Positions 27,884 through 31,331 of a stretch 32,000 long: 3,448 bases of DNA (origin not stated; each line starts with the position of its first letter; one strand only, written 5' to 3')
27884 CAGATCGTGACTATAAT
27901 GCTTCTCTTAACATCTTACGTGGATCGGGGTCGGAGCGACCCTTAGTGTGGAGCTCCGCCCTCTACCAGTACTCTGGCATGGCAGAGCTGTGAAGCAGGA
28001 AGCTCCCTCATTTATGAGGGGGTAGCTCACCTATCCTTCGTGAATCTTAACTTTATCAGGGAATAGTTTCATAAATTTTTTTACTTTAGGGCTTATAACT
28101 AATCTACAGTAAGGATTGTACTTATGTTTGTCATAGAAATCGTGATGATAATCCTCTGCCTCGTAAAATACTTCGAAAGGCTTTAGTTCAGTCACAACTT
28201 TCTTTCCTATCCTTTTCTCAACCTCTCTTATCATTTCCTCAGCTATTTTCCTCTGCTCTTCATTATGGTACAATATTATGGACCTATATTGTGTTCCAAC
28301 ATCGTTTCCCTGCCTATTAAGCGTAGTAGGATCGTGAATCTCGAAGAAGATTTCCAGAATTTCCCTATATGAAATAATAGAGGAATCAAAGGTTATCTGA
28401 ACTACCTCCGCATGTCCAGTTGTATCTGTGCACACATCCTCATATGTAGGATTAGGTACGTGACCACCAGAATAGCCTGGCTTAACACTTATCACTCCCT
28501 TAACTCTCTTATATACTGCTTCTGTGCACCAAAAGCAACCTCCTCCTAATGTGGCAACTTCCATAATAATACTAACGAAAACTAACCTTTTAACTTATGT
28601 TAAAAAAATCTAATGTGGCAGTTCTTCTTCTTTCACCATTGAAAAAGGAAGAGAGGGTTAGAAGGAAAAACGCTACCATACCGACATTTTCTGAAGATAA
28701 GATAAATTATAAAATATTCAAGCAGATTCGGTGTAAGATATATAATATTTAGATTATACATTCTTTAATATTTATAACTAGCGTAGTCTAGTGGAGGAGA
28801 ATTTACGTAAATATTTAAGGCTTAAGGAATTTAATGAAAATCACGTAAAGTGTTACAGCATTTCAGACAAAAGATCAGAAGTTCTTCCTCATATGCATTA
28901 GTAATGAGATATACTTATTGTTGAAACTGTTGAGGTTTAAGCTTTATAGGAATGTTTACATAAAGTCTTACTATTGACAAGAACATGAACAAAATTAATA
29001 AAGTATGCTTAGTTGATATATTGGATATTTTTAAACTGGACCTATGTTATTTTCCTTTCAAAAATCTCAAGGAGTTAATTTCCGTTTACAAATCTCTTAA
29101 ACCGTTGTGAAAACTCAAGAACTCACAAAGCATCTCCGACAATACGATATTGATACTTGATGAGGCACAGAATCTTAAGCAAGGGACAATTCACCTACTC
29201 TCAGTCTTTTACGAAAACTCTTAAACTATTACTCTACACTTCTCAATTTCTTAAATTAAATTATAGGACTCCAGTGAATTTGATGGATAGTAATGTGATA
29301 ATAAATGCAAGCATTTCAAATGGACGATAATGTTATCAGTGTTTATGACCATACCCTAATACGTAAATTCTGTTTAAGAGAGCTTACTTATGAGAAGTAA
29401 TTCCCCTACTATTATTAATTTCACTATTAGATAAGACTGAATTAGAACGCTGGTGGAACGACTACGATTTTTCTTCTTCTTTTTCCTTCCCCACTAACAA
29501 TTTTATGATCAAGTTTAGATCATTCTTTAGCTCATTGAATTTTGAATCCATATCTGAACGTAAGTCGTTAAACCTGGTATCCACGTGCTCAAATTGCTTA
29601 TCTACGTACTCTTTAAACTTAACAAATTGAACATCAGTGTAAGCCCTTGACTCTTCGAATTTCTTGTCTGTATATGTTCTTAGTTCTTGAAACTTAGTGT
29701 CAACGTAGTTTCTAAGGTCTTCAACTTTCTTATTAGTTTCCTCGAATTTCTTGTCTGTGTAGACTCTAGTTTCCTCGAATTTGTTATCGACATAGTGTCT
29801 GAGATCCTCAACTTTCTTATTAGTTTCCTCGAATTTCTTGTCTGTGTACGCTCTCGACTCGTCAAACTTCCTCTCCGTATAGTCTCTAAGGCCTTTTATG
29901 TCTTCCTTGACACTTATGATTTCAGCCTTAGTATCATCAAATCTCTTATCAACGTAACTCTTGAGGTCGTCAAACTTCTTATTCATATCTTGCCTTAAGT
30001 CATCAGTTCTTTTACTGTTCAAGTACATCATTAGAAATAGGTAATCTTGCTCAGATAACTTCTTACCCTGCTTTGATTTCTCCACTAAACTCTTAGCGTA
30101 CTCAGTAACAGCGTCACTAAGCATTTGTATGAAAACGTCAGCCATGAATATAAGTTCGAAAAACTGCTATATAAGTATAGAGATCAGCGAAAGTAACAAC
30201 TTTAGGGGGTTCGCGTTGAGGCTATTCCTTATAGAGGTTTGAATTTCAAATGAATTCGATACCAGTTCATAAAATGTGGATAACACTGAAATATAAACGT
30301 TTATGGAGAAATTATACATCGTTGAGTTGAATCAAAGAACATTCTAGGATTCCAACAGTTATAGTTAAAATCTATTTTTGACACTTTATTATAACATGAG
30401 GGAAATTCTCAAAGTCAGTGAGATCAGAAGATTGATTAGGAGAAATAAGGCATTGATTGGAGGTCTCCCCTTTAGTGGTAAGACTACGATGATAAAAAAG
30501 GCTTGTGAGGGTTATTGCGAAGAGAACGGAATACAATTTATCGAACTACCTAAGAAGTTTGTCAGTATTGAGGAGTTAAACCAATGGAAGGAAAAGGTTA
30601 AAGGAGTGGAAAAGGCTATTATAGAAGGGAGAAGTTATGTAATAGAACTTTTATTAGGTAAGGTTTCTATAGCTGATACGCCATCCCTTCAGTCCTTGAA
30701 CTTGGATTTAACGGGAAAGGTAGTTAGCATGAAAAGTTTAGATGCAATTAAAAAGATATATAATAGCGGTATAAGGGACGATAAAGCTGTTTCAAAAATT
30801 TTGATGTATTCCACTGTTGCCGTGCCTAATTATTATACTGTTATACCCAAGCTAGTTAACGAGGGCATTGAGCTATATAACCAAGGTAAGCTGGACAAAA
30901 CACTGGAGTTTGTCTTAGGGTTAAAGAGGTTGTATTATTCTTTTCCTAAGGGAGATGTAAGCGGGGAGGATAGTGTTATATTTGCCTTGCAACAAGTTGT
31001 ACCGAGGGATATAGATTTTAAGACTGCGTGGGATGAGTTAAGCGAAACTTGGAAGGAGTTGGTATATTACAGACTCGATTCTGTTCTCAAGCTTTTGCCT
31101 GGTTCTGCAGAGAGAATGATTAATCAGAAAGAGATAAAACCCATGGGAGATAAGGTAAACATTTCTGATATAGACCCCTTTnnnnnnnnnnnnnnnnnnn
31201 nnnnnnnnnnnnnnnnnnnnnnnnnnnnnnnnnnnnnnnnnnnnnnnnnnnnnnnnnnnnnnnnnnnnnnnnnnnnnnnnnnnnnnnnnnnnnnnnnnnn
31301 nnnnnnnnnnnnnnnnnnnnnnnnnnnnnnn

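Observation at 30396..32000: ORF missing from the track: a protein of more than 535 aa built from an internally duplicated P-loop module, divergent from a coiled-coil gene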

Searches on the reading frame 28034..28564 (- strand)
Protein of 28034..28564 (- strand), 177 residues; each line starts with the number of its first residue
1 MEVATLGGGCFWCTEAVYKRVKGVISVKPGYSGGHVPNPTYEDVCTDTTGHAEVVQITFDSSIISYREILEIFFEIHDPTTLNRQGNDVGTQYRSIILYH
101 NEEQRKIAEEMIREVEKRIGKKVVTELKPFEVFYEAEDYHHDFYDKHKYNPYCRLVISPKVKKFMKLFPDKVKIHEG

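Call 17: list_cluster_members(proteins=[window:28034-28564:-, window:29465-30145:-, window:26818-27990:+, window:24509-25771:-, window:5205-6764:+])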
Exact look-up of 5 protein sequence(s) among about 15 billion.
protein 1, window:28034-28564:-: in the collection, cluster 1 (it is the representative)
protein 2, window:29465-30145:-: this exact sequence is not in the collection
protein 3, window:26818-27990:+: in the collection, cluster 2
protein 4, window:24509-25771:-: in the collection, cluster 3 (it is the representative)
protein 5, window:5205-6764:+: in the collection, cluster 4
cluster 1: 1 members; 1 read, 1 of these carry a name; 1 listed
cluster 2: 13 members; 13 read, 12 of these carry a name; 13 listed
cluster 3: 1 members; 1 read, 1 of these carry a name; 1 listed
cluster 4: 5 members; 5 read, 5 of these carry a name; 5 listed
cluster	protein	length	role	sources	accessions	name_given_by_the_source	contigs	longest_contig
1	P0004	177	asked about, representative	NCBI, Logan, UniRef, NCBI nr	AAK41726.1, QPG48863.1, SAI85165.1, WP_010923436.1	peptide-methionine (S)-S-oxide reductase MsrA [Saccharolobus solfataricus] | Peptide methionine sulfoxide reductase MsrA n=3 Tax=Saccharolobus solfataricus TaxID=2287 ...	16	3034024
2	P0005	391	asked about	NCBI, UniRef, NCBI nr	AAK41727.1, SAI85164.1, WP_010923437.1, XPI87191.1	RNA-guided endonuclease InsQ/TnpB family protein [Saccharolobus solfataricus] | Transposase ISC1316 n=2 Tax=Saccharolobus solfataricus TaxID=2287 RepID=Q97Y44_SACS2 | RNA-guided endonuclease TnpB family protein [Saccharolobus solfataricus]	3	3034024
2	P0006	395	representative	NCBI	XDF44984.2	RNA-guided endonuclease InsQ/TnpB family protein [Saccharolobus solfataricus]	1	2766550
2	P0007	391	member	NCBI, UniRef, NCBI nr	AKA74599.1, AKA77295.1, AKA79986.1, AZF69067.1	transposase [Saccharolobus solfataricus] | Transposase n=2 Tax=Saccharolobus solfataricus TaxID=2287 RepID=A0A0E3KA56_SACSO | RNA-guided endonuclease TnpB family protein [Saccharolobus solfataricus]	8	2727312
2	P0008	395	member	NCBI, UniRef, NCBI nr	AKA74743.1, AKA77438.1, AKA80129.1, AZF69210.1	transposase [Saccharolobus solfataricus] | Transposase n=1 Tax=Saccharolobus solfataricus TaxID=2287 RepID=A0A0E3K1M2_SACSO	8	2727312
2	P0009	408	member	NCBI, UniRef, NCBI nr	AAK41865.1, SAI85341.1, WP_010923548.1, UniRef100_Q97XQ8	Transposase ISC1316 [Saccharolobus solfataricus P2] | Transposase ISC1316 n=2 Tax=Saccharolobus solfataricus TaxID=2287 RepID=Q97XQ8_SACS2 | RNA-guided endonuclease TnpB family protein [Saccharolobus solfataricus]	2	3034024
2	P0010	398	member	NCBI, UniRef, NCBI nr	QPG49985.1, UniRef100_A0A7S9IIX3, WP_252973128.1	IS200/IS605 family element transposase accessory protein TnpB [Saccharolobus solfataricus] | IS200/IS605 family element transposase accessory protein TnpB n=1 Tax=Saccharolobus ... | transposase [Saccharolobus solfataricus]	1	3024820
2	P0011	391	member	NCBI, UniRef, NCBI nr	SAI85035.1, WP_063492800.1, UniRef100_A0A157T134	RNA-guided endonuclease InsQ/TnpB family protein [Saccharolobus solfataricus] | OrfB transposase, IS605 family n=1 Tax=Saccharolobus solfataricus TaxID=2287 ... | RNA-guided endonuclease TnpB family protein [Saccharolobus solfataricus]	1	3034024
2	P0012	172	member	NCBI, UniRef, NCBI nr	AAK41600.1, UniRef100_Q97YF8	First ORF in transposon ISC1316 [Saccharolobus solfataricus P2] | First ORF in transposon ISC1316 n=1 Tax=Saccharolobus solfataricus (strain ATCC 35092 / ...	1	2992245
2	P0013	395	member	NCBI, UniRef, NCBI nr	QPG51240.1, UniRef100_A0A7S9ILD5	IS200/IS605 family element transposase accessory protein TnpB [Saccharolobus solfataricus] | IS200/IS605 family element transposase accessory protein TnpB n=1 Tax=Saccharolobus ...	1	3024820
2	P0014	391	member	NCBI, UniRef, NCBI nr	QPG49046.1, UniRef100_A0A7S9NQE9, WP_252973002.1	IS200/IS605 family element transposase accessory protein TnpB [Saccharolobus solfataricus] | IS200/IS605 family element transposase accessory protein TnpB n=1 Tax=Saccharolobus ... | transposase [Saccharolobus solfataricus]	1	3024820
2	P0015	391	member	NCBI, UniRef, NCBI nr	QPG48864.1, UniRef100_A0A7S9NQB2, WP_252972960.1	IS200/IS605 family element transposase accessory protein TnpB [Saccharolobus solfataricus] | IS200/IS605 family element transposase accessory protein TnpB n=1 Tax=Saccharolobus ... | transposase [Saccharolobus solfataricus]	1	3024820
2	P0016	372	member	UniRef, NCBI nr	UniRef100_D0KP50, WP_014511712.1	Transposase, IS605 OrfB family n=1 Tax=Saccharolobus solfataricus (strain 98/2) ... | RNA-guided endonuclease TnpB family protein [Saccharolobus solfataricus]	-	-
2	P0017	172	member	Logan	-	-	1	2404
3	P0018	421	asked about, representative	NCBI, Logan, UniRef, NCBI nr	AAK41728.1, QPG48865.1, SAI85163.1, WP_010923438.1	MFS transporter [Saccharolobus solfataricus] | Membrane transporter n=2 Tax=Saccharolobus solfataricus TaxID=2287 RepID=Q97Y43_SACS2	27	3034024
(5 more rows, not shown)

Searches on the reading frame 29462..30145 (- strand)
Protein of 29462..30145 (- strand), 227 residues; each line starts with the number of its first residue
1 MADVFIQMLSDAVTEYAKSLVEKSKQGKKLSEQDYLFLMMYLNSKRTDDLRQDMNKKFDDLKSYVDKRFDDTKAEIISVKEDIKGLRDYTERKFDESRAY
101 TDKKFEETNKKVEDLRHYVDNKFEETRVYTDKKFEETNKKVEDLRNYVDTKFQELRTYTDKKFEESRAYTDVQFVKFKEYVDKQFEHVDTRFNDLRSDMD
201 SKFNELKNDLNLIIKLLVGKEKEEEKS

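Call 4: search_protein_families(library=pfam, proteins=[window:29462-30145:-], max_evalue=1)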
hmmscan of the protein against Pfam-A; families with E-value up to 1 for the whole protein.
window:29462-30145:- (227 aa): 18 families
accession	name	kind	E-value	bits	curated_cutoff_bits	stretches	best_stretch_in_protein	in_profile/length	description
PF01442.23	Apolipoprotein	-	1.2e-07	32.1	90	1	44-204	32-186/190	Apolipoprotein A1/A4/E domain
PF17354.8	DUF5382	-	4.3e-05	24.5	25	1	50-132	24-105/127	Family of unknown function (DUF5382) central domain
PF00435.27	Spectrin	-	0.0024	18.8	29.9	0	51-119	26-96/105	Spectrin repeat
PF04513.17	Baculo_PEP_C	-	0.011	16.2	38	1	176-215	38-77/140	Baculovirus polyhedron envelope protein, PEP, C terminus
PF00010.31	HLH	-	0.013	15.7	20.7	1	51-77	13-39/53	Helix-loop-helix DNA-binding domain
PF17072.10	Spike_torovirin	-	0.013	14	35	0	65-124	889-944/1272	Torovirinae spike glycoprotein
PF19745.5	FUT8_N_cat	-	0.02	14.1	27.6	1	53-208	54-202/499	Alpha-(1,6)-fucosyltransferase N- and catalytic domains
PF16515.11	HIP1_clath_bdg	-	0.022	15.5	28.8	1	108-158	21-71/99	Clathrin-binding domain of Huntingtin-interacting protein 1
PF12732.12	YtxH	-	0.036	15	37.5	0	8-28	47-67/71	YtxH-like protein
PF09769.14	ApoO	-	0.063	13.6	31.4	0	91-125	17-51/131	Apolipoprotein O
PF10241.14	KxDL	-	0.074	13.8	27.2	1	102-162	22-81/86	Uncharacterized conserved protein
PF06825.17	HSBP1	-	0.083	13.2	28.6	0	48-73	8-33/51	Heat shock factor binding protein 1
PF04799.18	Fzo_mitofusin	-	0.083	12.8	27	1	49-92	94-137/161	fzo-like conserved region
PF16888.10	YwqH-like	-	0.15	12.8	33.7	0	173-211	67-105/123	YwqH-like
PF24564.1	DUF7605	-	0.18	12.1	27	0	47-124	51-128/183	Domain of unknown function (DUF7605)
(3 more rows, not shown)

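Call 5: search_protein_families(library=ncbifam, proteins=[window:29462-30145:-], max_evalue=1)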
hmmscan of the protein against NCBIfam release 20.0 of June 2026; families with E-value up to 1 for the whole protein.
window:29462-30145:- (227 aa): 7 families
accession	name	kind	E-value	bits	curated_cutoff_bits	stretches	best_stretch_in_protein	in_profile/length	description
NF052504.1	sll1863_fam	domain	1.6e-06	28.2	35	3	53-126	15-88/93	sll1863 family stress response protein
NF041483.1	growth_prot_Scy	equivalog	0.0033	15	1040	1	103-200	506-603/1293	polarized growth protein Scy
NF033870.1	VOMP_auto_Cterm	subfamily_domain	0.014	14.8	500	2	84-146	209-271/347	Vomp family autotransporter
TIGR01837.1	PHA_granule_1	subfamily_domain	0.035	14.2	94.7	0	16-88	27-103/118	poly(hydroxyalkanoate) granule-associated protein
NF007647.0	PRK10318.1-4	equivalog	0.29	11.1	159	0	80-161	38-120/130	hypothetical protein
NF043076.1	PHA_gran_PhaM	subfamily_domain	0.29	10.7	38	0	134-145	9-20/52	PhaM family polyhydroxyalkanoate granule multifunctional regulatory protein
NF007780.0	PRK10470.1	equivalog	0.94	9.9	125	0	141-161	13-33/95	ribosome hibernation promoting factor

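Call 26: search_protein_families(library=padloc, proteins=[window:29462-30145:-], max_evalue=1)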
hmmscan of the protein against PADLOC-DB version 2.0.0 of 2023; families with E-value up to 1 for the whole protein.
window:29462-30145:- (227 aa): 5 families
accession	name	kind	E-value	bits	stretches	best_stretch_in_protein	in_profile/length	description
PDLC00638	ZorA2|ZorA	-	0.00019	18.4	1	51-219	357-523/545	MotA/ExbB/TolQ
PDLC03843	LeoC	-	0.00088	17.5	1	43-114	104-172/207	-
PDLC00648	ZorA3|ZorA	-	0.0069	13.1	1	48-211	303-500/692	MotA/ExbB/TolQ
PDLC00601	ZorA1|ZorA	-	0.025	11.2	1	48-213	336-501/699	MotA/ExbB/TolQ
PDLC00647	ZorA3|ZorA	-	0.052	10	1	47-208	308-471/780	MotA/ExbB/TolQ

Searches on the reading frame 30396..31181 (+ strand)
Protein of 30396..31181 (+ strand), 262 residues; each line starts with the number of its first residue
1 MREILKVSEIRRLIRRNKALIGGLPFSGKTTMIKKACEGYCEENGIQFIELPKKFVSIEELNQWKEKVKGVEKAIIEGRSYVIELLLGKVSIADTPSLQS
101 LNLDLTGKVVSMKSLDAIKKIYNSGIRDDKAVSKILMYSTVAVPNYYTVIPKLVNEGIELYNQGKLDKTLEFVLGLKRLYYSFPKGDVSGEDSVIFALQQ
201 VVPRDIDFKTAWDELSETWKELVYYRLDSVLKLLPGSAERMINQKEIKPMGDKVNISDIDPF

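Call 61: search_solved_structures(query=A8, max_evalue=10)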
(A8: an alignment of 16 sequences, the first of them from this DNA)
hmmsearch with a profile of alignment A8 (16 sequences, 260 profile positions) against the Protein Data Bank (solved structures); distinct sequences matched with E-value up to 10: 9.
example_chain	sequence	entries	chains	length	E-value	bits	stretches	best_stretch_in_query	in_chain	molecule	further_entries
8flx_A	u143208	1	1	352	0.0012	21.1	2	148-190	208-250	LK031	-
2nuw_A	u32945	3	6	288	0.015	17.5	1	128-181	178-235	2-keto-3-deoxygluconate/2-keto-3-deoxy-6-phospho gluconate aldolase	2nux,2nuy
9drl_B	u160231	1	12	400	0.087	15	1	148-196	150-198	T33-549_A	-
4ae4_A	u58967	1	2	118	0.13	14.4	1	126-178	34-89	UBIQUITIN-ASSOCIATED PROTEIN 1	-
4zdt_B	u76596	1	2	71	0.14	14.3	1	104-142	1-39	Structure-specific endonuclease subunit slx4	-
6g14_B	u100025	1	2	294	0.16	14.1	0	8-66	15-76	Ribosome biogenesis GTPase A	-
6g0z_B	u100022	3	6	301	0.18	14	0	8-66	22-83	Ribosome biogenesis GTPase A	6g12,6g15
1ye8_A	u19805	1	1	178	0.56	12.4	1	19-46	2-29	Hypothetical UPF0334 kinase-like protein AQ_1292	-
6fkr_1t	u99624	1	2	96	0.65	12.2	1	143-182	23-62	30S ribosomal protein S20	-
